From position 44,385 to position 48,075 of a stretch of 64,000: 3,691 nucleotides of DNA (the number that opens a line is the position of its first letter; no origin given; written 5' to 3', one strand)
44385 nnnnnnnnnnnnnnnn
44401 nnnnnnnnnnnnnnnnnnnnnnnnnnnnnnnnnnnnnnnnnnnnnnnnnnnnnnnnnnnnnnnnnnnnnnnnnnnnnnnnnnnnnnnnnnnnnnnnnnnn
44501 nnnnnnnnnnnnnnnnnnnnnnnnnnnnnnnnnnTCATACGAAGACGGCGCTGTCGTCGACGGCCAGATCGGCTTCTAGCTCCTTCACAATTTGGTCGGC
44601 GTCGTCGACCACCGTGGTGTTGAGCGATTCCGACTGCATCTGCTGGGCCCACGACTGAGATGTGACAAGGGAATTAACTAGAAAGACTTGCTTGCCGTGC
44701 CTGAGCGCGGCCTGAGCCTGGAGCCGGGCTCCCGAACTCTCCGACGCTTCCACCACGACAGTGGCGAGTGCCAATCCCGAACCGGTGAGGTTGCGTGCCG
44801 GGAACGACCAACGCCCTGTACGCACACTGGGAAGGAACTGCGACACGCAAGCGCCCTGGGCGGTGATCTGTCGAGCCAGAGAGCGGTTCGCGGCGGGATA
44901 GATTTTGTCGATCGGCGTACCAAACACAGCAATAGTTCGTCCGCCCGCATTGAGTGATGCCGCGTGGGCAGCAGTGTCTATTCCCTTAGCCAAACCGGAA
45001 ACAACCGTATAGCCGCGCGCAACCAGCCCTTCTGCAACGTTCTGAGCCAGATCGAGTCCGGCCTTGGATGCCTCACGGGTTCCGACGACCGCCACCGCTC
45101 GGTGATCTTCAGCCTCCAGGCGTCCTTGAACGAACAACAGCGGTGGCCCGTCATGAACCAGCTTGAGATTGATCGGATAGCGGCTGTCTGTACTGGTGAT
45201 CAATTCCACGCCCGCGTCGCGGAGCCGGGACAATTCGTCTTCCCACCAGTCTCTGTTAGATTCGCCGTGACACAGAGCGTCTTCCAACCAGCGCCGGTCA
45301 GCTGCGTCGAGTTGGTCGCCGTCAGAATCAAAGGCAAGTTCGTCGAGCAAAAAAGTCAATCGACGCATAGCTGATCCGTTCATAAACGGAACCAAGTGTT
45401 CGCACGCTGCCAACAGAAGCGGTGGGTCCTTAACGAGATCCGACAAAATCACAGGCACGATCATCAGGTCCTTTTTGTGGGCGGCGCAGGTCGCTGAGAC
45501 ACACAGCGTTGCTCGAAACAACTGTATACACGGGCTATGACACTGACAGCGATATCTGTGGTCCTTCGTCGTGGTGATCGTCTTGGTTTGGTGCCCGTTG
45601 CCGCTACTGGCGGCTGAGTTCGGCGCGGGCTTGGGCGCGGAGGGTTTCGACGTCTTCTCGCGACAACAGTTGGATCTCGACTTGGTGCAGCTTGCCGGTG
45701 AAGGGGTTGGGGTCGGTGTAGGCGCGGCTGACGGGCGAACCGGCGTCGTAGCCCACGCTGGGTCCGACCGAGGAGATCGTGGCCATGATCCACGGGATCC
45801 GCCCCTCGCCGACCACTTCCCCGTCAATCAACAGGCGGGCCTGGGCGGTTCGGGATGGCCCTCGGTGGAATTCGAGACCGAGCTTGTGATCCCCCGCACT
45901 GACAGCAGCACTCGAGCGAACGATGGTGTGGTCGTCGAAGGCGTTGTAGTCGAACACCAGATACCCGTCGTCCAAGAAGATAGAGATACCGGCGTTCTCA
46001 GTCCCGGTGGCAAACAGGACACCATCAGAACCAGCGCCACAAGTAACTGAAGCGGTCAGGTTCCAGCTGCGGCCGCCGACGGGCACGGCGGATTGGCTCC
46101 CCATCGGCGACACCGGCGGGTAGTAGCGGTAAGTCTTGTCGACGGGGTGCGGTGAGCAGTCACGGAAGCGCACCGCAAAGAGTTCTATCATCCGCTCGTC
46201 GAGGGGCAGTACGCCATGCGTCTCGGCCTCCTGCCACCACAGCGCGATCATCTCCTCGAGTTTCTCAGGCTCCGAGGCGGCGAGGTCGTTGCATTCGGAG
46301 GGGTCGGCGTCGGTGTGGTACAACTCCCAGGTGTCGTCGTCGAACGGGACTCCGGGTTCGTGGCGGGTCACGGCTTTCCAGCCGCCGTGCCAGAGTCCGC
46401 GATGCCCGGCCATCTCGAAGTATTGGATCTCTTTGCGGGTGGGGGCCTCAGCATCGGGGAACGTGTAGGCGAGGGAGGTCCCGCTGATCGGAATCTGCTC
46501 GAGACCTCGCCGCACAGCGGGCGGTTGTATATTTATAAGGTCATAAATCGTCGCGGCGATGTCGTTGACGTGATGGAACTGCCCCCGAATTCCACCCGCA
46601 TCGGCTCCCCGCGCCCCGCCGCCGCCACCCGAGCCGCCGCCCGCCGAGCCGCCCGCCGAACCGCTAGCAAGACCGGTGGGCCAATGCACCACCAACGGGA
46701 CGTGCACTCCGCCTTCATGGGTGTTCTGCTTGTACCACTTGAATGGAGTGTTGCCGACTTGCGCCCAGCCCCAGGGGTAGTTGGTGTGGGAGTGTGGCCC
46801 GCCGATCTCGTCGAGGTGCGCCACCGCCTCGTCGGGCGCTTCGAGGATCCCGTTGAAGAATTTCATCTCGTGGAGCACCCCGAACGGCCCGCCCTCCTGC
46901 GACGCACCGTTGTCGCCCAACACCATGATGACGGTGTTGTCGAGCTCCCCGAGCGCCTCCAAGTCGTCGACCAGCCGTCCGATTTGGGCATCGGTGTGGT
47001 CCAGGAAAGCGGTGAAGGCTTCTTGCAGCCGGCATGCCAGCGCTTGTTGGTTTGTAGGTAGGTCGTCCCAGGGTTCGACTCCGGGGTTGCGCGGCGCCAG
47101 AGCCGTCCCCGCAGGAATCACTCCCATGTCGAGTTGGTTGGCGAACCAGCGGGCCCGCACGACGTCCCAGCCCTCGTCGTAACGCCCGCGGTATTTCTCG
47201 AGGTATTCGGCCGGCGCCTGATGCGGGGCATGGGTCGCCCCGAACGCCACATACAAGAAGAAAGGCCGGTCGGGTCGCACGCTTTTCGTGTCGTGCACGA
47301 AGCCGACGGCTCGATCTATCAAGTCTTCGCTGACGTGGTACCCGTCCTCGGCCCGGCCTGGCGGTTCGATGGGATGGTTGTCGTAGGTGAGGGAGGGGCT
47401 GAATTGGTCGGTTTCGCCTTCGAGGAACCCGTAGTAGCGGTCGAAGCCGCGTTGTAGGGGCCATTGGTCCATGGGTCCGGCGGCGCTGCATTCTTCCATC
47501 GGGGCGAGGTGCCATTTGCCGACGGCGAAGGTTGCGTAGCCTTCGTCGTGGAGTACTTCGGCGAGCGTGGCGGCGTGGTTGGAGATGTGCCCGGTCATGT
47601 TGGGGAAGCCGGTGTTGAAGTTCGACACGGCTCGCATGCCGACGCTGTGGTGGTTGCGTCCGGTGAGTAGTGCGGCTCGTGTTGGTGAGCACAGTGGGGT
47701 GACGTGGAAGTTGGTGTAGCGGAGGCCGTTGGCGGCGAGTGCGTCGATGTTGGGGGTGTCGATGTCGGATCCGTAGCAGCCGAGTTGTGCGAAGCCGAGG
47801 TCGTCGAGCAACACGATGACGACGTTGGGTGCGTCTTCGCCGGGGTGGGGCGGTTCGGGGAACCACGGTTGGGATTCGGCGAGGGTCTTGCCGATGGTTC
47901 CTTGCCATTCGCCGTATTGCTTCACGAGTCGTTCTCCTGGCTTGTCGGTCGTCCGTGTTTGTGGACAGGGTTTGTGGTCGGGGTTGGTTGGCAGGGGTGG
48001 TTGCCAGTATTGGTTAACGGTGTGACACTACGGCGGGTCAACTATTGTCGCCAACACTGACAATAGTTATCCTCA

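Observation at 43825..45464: DprA-like + ComF-type PRTase pair with ATGA overlap: ShosTA-like candidate defence/TA module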

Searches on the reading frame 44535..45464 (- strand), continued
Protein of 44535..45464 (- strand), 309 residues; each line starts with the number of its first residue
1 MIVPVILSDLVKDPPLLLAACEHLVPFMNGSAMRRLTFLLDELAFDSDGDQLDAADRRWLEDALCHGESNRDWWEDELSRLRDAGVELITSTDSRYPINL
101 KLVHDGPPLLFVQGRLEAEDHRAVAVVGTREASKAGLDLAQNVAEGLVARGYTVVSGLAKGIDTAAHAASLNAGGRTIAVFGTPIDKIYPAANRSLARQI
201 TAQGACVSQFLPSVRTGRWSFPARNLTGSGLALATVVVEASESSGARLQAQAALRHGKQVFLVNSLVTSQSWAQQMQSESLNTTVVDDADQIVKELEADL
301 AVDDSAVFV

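Call 93: search_dna_similar(query=L088:3196-3945:+, collection=plasmids, mode=protein, max_evalue=0.001, max_rows=30)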
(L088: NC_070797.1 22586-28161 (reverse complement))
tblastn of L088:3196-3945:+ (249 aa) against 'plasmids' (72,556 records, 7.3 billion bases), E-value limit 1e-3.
Records with a match: 12; places in all: 12; records where one place covers at least 80% of the query: 11.
Best place of each record, by identity: 60-80% 1; <60% 11.
By first word of the organism name: Mycobacterium 5; Pseudonocardia 2; Rhodococcus 2; Mycolicibacterium 2; Streptomyces 1.
By predicted mobility (MOB-suite, as given by PLSDB): mobilizable 7; non-mobilizable 5.
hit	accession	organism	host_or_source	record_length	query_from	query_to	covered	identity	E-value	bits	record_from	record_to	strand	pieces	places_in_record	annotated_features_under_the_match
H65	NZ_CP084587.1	Mycobacterium intracellulare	water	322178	6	248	98%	59.3%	7e-84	279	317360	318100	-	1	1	hypothetical protein | nucleotidyltransferase domain-containing protein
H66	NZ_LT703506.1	Mycobacterium intracellulare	natural / free-living,environmental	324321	6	248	98%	59.3%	7e-84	279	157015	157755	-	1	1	hypothetical protein | nucleotidyltransferase domain-containing protein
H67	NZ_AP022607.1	Mycobacterium branderi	-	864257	15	248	94%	45.1%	5e-52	188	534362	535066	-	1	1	hypothetical protein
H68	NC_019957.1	Mycobacterium sp. JS623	-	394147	19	247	92%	37.5%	1e-36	144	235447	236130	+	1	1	phosphoribosyltransferase | hypothetical protein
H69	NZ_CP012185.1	Pseudonocardia sp. EC080619-01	Apterostigma dentigerum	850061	4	248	98%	31.8%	2e-20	97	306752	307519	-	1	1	phosphoribosyltransferase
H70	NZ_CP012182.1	Pseudonocardia sp. EC080610-09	Apterostigma dentigerum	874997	4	248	98%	31.8%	2e-20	97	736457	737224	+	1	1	phosphoribosyltransferase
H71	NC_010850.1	Rhodococcus sp. NS1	-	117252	18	248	93%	33.1%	6e-28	118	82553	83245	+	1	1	hypothetical protein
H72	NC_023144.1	Rhodococcus pyridinivorans SB3094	-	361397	18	248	93%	32.5%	2e-26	114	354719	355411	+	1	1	hypothetical protein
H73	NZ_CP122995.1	Mycolicibacterium aubagnense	wall sediment of Poderosa mine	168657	7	240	94%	29.5%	1e-13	77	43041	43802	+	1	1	phosphoribosyltransferase family protein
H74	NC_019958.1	Mycobacterium sp. JS623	-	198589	17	240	90%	28.5%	8e-10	66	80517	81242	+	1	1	phosphoribosyltransferase family protein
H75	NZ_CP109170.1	Streptomyces sp. NBC_01724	-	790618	21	244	90%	27.0%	3e-12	73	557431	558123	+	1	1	phosphoribosyltransferase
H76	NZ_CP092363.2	Mycolicibacterium crocinum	-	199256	6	67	21%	66.0%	6e-7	79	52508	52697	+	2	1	none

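Call 94: predict_structure(alignment_id=A2)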
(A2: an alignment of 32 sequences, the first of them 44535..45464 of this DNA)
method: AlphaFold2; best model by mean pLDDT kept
length: 309 residues; sequences in the alignment: 32
mean_pLDDT: 92.7   pTM: 0.90
mean pLDDT of the five models: 92.7, 92.6, 91.3, 88.2, 85.7
residues with pLDDT >= 90: 264; 70-90: 33; 50-70: 4; < 50: 8
segments of 3 or more residues with pLDDT < 50: 303-309
pLDDT, mean of each block of 10 residues (from residue 1): 82 96 90 96 95 97 93 97 97 96 94 96 96 96 95 96 98 98 92 97 97 82 93 97 93 96 94 96 91 85 47
secondary structure, 60 per line:
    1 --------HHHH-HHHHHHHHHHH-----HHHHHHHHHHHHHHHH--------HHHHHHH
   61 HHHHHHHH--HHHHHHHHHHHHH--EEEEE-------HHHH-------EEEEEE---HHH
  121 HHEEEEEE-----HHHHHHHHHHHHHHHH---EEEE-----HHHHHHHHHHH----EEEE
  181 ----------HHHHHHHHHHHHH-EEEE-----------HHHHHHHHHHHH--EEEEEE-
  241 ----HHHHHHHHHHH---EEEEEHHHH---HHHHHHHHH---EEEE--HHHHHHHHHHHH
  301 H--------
elements in order: H9-12 H14-24 H30-45 H54-68 H71-83 E86-90 H98-101 E109-114 H118-122 E123-128 H134-149 E153-156 H162-172 E177-180 H191-203 E205-208 H220-231 E234-239 H245-255 E259-263 H264-267 H271-279 E283-286 H289-301

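Call 96: get_annotated_region(hit=H65, flank=4000)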
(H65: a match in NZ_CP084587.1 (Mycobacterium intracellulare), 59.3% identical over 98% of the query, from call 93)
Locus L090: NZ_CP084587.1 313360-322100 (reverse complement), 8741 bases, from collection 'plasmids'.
description: Mycobacterium intracellulare subsp. chimaera strain 852 plasmid unnamed1, complete sequence
organism: Mycobacterium intracellulare (NCBI taxid 222805)
taxonomy: Bacteria; Actinomycetota; Actinomycetes; Mycobacteriales; Mycobacteriaceae; Mycobacterium; Mycobacterium intracellulare
host: -; source: water; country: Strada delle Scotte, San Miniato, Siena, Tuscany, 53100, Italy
typing (MOB-suite, as given by PLSDB): mobilizable; relaxase MOBP
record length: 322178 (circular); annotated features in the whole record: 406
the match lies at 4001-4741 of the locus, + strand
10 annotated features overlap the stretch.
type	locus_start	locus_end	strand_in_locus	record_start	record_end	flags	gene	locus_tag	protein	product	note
CDS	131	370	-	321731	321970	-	-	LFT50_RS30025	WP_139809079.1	hypothetical protein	-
CDS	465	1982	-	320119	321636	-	-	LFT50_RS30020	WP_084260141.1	hypothetical protein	-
CDS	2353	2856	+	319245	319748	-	-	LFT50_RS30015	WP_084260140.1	hypothetical protein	-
CDS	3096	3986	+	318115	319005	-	-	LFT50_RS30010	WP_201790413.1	DNA-processing protein DprA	GO:0009294 - DNA-mediated transformation [Evidence IEA]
CDS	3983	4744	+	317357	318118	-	-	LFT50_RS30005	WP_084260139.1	hypothetical protein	-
CDS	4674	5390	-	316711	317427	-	-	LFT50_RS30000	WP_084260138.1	nucleotidyltransferase domain-containing protein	-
CDS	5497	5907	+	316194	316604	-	-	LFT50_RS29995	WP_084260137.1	hypothetical protein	-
CDS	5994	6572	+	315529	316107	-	-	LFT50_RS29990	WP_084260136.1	DUF4333 domain-containing protein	-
CDS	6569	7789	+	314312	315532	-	-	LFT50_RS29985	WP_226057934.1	hypothetical protein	-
CDS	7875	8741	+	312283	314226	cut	-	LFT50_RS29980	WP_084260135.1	serine/threonine-protein kinase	-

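Call 97: get_annotated_region(hit=H69, flank=4000)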
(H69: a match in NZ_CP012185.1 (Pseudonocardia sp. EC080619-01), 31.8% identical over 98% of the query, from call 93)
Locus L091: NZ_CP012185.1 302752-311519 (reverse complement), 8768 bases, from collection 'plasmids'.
description: Pseudonocardia sp. EC080619-01 plasmid pBCI1-2, complete sequence
organism: Pseudonocardia sp. EC080619-01 (NCBI taxid 1096856)
taxonomy: Bacteria; Actinomycetota; Actinomycetes; Pseudonocardiales; Pseudonocardiaceae; Pseudonocardia; Pseudonocardia sp. EC080619-01
host: -; source: Apterostigma dentigerum; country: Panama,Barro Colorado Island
typing (MOB-suite, as given by PLSDB): mobilizable; relaxase MOBF
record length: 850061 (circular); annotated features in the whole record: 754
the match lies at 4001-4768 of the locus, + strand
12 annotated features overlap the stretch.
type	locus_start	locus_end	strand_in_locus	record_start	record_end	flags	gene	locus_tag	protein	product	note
CDS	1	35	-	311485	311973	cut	-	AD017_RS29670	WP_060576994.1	hypothetical protein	-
CDS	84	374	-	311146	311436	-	-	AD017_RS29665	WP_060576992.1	hypothetical protein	-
CDS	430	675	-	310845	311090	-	-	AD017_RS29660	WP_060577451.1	hypothetical protein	-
CDS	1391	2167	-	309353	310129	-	-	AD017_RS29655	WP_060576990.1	hypothetical protein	-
CDS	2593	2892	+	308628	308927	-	-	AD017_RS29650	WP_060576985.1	hypothetical protein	-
CDS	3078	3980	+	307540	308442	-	-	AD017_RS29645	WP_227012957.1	DNA-processing protein DprA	GO:0009294 - DNA-mediated transformation [Evidence IEA]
CDS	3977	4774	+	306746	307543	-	-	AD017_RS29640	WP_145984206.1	phosphoribosyltransferase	-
CDS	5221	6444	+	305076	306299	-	-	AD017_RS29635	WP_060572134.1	IS110 family transposase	-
CDS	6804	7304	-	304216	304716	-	-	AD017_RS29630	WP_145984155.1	hypothetical protein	-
CDS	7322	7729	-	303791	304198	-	-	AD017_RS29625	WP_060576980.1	hypothetical protein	-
CDS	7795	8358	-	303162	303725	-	-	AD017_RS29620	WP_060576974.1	hypothetical protein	-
CDS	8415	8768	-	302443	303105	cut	-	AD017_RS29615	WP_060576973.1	asparagine synthase-related protein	GO:0006529 - asparagine biosynthetic process [Evidence IEA]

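Call 98: fold_search(model_id=the predicted structure, library=pdb)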
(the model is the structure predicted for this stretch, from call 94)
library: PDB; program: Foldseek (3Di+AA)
matches with E <= 10: 1363; with E <= 0.001: 51
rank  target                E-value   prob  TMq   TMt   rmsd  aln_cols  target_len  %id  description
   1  3uqz_C                2.4e-18  1.00  0.73  0.80   3.5       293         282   27  X-ray structure of DNA processing protein A (DprA) from Streptococcus pneumoniae (released 2012-08-29)
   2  3uqz_B                3.6e-18  1.00  0.74  0.81   3.5       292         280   28  X-ray structure of DNA processing protein A (DprA) from Streptococcus pneumoniae (released 2012-08-29)
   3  3uqz_A                5.0e-18  1.00  0.73  0.80   3.5       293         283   27  X-ray structure of DNA processing protein A (DprA) from Streptococcus pneumoniae (released 2012-08-29)
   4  3maj                  2.2e-17  1.00  0.65  0.57   3.1       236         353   35  Crystal structure of putative DNA processing protein DprA from Rhodopseudomonas palustris CGA009 (released 2010-05-12)
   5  8zva                  3.3e-16  1.00  0.69  0.70   6.5       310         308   23  structure of ShosA from E.coli APEC O1 (released 2025-04-09)
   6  5mll_A                2.1e-13  1.00  0.61  0.84   3.0       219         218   21  Structure of HpDprA at 1.9 Angstroms resolution (released 2017-12-20)
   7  5mll_B                3.8e-13  1.00  0.61  0.84   2.6       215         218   22  Structure of HpDprA at 1.9 Angstroms resolution (released 2017-12-20)
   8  4ljk_A                6.3e-13  1.00  0.60  0.84   2.6       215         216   22  Structural insights into the unique single-stranded DNA binding mode of DNA processing protein A from Helicobacter pyl (released 2014-01-01)
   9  4ljk_G                9.3e-13  1.00  0.61  0.85   2.6       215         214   22  Structural insights into the unique single-stranded DNA binding mode of DNA processing protein A from Helicobacter pyl (released 2014-01-01)
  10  4ljr_A                1.4e-12  1.00  0.60  0.85   2.6       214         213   21  Structural insights into the unique single-stranded DNA binding mode of DNA processing protein A from Helicobacter pyl (released 2014-01-01)
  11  4ljl_A                1.5e-12  1.00  0.60  0.82   2.8       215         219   22  Structural insights into the unique single-stranded DNA binding mode of DNA processing protein A from Helicobacter pyl (released 2014-01-01)
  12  4ljk_F                1.8e-12  1.00  0.60  0.82   3.3       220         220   22  Structural insights into the unique single-stranded DNA binding mode of DNA processing protein A from Helicobacter pyl (released 2014-01-01)
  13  4ljk_D                1.9e-12  1.00  0.60  0.84   2.6       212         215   22  Structural insights into the unique single-stranded DNA binding mode of DNA processing protein A from Helicobacter pyl (released 2014-01-01)
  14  4ljk_B                2.3e-12  1.00  0.61  0.85   2.7       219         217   22  Structural insights into the unique single-stranded DNA binding mode of DNA processing protein A from Helicobacter pyl (released 2014-01-01)
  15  2iz5_C                1.2e-06  1.00  0.40  0.75   5.1       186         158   18  FUNCTION AND STRUCTURE OF THE MOLYBDENUM COFACTOR CARRIER PROTEIN MCP FROM CHLAMYDOMONAS REINHARDTII (released 2006-07-26)
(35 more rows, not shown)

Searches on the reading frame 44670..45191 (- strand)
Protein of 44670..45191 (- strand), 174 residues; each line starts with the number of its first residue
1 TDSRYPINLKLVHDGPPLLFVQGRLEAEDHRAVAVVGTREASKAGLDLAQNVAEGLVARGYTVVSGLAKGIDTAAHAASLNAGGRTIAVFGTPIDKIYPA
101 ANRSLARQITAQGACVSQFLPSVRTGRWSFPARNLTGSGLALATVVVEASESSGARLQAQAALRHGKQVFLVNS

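Call 44: search_protein_families(library=padloc, proteins=[window:44670-45191:-], max_evalue=0.01)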
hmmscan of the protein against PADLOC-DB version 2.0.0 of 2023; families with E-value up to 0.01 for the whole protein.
seq(174 aa): 3 families
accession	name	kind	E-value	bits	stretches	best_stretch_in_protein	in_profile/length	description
PDLC03961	ShosA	-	2.1e-61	205.9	1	2-173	86-259/303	-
PDLC03927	PsyrA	-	1.8e-29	101.1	1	2-168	101-268/398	-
PDLC02997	ShosA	-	6e-22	76.3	1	4-158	104-259/327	-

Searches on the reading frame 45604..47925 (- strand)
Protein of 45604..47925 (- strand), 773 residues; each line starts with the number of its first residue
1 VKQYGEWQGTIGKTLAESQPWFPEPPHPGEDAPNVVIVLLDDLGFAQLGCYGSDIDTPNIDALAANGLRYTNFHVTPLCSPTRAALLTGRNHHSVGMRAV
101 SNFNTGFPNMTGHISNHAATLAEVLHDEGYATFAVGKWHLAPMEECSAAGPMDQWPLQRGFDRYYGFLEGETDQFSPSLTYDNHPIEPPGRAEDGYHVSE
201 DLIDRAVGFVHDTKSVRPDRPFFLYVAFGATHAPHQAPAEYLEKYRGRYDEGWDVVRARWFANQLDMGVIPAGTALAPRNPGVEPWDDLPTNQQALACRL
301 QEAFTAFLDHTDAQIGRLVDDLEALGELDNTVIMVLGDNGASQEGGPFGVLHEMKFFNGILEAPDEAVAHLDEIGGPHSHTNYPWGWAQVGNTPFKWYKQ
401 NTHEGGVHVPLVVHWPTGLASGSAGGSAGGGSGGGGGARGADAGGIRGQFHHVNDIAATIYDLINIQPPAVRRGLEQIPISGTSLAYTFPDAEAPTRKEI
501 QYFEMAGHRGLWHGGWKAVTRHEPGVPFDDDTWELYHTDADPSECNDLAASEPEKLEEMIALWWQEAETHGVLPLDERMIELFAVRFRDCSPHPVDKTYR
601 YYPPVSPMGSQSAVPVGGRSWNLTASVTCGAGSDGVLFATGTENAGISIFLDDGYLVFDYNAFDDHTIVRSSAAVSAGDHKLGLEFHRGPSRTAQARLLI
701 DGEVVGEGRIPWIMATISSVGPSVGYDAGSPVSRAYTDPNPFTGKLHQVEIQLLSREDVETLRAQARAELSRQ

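Call 21: search_protein_families(library=pfam, proteins=[window:45604-47925:-], max_evalue=0.01)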
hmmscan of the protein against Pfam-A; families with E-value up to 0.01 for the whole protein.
window:45604-47925:- (773 aa): 3 families
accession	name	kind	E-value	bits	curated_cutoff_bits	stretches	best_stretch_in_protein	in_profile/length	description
PF00884.28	Sulfatase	-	4.7e-64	217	25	1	33-465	1-300/301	Sulfatase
PF01663.27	Phosphodiest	-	0.00031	20.9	23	0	35-344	1-224/342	Type I phosphodiesterase / nucleotide pyrophosphatase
PF16347.10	SGSH_C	-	0.0042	17.7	29.3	0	455-551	42-134/154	N-sulphoglucosamine sulphohydrolase, C-terminal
